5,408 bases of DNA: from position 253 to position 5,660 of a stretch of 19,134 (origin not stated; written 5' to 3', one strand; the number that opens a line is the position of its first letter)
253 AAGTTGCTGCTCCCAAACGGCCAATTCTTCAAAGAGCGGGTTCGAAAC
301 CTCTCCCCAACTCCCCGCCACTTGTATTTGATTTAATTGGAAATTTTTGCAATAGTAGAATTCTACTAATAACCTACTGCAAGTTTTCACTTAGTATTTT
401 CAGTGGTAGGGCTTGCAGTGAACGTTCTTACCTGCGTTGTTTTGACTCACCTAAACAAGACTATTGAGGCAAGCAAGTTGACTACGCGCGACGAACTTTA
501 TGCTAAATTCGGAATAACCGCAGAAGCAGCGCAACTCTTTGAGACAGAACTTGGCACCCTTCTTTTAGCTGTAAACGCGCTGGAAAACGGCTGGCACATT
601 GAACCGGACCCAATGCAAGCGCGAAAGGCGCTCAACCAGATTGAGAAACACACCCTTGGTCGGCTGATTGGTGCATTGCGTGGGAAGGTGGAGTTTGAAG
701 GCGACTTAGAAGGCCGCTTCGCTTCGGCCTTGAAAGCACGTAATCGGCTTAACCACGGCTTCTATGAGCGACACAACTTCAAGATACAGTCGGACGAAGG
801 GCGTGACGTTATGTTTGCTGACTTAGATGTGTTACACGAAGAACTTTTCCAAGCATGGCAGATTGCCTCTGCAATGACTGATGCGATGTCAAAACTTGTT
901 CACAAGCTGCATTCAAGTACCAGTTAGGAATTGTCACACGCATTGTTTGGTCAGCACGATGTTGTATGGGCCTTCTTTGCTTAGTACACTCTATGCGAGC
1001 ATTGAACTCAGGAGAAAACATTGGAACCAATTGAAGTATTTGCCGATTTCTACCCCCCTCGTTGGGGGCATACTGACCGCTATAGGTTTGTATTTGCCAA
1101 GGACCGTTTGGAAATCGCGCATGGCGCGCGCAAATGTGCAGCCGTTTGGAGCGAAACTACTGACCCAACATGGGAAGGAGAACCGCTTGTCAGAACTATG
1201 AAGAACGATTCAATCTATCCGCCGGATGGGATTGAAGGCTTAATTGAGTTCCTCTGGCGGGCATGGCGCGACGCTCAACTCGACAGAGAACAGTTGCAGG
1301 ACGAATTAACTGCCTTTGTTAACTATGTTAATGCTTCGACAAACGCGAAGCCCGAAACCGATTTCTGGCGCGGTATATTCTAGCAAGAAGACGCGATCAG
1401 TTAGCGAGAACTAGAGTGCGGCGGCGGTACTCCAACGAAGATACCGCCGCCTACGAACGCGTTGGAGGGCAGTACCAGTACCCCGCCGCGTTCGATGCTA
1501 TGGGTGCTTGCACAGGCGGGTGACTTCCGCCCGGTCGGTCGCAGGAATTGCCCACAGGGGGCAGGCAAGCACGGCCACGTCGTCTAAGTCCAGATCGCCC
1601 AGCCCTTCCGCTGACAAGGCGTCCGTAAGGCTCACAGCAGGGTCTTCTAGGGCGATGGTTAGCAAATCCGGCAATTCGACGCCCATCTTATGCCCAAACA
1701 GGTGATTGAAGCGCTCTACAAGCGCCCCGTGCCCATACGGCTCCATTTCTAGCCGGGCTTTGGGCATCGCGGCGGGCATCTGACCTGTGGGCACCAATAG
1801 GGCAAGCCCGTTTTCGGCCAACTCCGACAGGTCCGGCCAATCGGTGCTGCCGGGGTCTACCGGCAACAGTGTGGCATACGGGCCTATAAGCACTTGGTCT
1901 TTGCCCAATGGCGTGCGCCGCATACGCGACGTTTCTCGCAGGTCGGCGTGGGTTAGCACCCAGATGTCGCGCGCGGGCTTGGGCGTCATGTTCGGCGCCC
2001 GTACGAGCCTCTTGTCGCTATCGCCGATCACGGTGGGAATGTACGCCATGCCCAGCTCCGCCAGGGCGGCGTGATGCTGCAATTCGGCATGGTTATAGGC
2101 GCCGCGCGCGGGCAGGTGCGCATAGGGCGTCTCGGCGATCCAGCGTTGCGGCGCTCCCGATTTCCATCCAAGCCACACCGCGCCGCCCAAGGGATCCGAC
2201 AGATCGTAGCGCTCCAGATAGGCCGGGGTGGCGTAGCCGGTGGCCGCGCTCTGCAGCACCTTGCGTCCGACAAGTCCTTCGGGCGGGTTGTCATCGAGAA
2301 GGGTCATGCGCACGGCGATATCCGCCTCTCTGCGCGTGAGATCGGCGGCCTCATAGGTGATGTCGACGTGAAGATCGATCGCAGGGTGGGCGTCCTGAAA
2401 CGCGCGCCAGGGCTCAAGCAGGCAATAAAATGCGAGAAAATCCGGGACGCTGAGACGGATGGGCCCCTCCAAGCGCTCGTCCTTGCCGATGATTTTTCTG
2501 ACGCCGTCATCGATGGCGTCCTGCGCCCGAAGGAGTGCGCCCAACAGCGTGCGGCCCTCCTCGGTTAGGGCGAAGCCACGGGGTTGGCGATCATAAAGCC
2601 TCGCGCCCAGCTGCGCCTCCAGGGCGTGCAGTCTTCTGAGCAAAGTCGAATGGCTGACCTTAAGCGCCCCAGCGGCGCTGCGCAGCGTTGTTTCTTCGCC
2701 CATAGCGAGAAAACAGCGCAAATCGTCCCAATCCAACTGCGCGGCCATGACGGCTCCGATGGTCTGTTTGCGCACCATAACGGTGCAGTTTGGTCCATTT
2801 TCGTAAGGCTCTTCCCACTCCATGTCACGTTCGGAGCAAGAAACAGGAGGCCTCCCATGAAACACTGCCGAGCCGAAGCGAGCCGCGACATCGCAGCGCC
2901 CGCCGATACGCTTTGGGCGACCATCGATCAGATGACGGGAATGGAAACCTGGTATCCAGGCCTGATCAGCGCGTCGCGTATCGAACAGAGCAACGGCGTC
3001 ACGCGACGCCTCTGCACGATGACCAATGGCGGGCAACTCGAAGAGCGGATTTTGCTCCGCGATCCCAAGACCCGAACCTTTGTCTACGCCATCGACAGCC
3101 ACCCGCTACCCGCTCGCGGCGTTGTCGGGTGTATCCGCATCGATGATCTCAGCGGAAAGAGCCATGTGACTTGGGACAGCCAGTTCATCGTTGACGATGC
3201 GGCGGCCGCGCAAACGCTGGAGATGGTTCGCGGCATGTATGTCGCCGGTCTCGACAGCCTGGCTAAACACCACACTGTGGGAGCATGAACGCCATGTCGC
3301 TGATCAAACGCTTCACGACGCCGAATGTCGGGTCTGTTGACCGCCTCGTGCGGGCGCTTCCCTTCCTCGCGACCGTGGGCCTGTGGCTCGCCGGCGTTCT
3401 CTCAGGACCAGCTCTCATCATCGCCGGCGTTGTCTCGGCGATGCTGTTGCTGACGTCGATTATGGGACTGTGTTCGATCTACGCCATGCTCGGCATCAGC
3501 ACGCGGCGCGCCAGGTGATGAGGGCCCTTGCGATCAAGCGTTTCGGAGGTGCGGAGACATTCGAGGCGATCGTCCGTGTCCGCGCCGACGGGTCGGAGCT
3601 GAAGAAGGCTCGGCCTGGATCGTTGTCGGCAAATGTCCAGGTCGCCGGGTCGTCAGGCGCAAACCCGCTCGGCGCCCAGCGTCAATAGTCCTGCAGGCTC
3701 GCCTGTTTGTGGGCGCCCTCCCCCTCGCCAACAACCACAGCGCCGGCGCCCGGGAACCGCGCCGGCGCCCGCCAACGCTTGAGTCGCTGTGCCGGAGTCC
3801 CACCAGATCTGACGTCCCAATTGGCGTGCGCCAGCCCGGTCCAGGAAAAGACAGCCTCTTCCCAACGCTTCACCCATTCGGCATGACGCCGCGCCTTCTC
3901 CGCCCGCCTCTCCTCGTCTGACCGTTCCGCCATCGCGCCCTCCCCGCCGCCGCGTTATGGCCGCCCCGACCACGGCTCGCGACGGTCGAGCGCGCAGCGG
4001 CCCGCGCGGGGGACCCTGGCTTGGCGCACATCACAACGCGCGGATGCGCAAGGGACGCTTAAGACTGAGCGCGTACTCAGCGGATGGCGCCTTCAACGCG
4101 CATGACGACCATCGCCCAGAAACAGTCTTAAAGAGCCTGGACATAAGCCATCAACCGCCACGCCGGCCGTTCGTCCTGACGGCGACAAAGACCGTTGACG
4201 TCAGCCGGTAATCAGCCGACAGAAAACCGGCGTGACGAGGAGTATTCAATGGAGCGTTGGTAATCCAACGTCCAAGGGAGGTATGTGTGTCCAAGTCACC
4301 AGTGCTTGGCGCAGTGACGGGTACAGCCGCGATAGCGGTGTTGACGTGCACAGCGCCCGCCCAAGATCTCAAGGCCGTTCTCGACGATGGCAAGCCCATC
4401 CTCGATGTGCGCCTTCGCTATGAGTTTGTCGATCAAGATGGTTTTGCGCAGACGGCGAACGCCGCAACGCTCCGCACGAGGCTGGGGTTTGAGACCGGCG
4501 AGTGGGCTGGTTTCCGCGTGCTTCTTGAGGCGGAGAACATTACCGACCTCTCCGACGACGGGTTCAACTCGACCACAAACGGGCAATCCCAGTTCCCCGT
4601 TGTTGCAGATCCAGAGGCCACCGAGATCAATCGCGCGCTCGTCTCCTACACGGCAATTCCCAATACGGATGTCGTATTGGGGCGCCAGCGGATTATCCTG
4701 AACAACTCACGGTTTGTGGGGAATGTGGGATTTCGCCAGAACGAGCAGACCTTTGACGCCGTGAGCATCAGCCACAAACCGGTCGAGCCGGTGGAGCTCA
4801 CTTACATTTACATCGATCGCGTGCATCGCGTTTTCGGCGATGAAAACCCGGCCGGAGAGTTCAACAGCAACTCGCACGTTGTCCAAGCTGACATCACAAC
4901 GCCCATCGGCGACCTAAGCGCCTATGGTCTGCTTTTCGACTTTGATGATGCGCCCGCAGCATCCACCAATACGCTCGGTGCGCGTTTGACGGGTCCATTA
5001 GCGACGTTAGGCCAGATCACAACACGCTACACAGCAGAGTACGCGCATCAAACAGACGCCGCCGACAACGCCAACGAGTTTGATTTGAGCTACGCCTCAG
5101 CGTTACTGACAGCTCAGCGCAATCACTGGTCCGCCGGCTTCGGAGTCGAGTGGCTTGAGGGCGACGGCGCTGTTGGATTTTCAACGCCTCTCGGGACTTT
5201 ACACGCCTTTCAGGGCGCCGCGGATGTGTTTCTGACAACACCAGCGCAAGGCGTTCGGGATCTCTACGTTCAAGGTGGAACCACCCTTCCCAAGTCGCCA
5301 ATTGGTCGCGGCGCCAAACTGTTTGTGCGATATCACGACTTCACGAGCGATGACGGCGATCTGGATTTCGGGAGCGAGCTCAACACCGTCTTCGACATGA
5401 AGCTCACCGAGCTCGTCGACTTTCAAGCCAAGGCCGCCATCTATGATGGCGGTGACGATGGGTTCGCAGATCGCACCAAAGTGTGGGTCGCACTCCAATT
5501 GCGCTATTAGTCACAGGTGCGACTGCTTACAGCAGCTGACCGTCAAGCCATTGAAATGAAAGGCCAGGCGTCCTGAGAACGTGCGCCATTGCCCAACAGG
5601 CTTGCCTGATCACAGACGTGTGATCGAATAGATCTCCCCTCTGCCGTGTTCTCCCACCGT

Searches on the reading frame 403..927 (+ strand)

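Call 26: search_protein_families(library=pfam, proteins=[window:403-927:+], max_evalue=0.1)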
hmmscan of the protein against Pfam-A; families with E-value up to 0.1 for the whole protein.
window:403-927:+ (174 aa): 1 family
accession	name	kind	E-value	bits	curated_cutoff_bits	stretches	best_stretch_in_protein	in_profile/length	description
PF24225.1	DUF7441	-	0.0093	16.4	27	1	120-153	16-49/68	Domain of unknown function (DUF7441)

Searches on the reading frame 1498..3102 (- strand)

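Call 5: search_protein_families(library=pfam, proteins=[window:1498-3102:-], max_evalue=0.01)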
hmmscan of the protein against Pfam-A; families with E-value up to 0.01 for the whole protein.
window:1498-3102:- (534 aa): 3 families
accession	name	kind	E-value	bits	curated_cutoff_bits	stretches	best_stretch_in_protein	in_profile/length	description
PF00126.33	HTH_1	-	3.9e-15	56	26.6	1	125-184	1-60/60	Bacterial regulatory helix-turn-helix protein, lysR family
PF03466.25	LysR_substrate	-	3.3e-14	53.2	28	1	210-395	3-198/209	LysR substrate binding domain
PF13556.12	HTH_30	-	0.0085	16.3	27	0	129-172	6-47/59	PucR C-terminal helix-turn-helix domain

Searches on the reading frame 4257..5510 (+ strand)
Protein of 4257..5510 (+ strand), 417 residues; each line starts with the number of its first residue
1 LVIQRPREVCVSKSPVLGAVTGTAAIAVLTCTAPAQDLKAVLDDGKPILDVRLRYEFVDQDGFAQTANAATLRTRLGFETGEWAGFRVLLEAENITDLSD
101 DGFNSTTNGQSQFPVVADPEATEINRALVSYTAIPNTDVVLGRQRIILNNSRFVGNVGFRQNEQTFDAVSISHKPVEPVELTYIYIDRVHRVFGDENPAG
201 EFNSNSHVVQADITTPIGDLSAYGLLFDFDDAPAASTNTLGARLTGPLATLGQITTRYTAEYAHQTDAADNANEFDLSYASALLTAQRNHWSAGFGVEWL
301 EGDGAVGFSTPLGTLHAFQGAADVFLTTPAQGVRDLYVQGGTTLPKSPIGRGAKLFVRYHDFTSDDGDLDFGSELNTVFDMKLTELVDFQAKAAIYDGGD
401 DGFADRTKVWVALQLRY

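Call 5: search_protein_families(library=pfam, proteins=[window:4257-5510:+], max_evalue=0.01)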
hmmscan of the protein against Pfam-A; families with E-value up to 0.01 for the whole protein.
window:4257-5510:+ (417 aa): 0 families

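Call 6: search_protein_families(library=ncbifam, proteins=[window:4257-5510:+], max_evalue=0.01)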
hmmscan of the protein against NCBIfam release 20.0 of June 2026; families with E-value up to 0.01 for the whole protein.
window:4257-5510:+ (417 aa): 0 families

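Call 26: search_protein_families(library=pfam, proteins=[window:4257-5510:+], max_evalue=0.1)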
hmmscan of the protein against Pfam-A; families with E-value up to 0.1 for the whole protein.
window:4257-5510:+ (417 aa): 2 families
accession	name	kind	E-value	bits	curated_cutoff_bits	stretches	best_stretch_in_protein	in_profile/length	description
PF13372.12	Alginate_exp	-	0.027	13.7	25.2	1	50-174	8-131/395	Alginate export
PF19740.4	DUF6229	-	0.042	14.2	25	0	191-216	17-42/62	Family of unknown function (DUF6229)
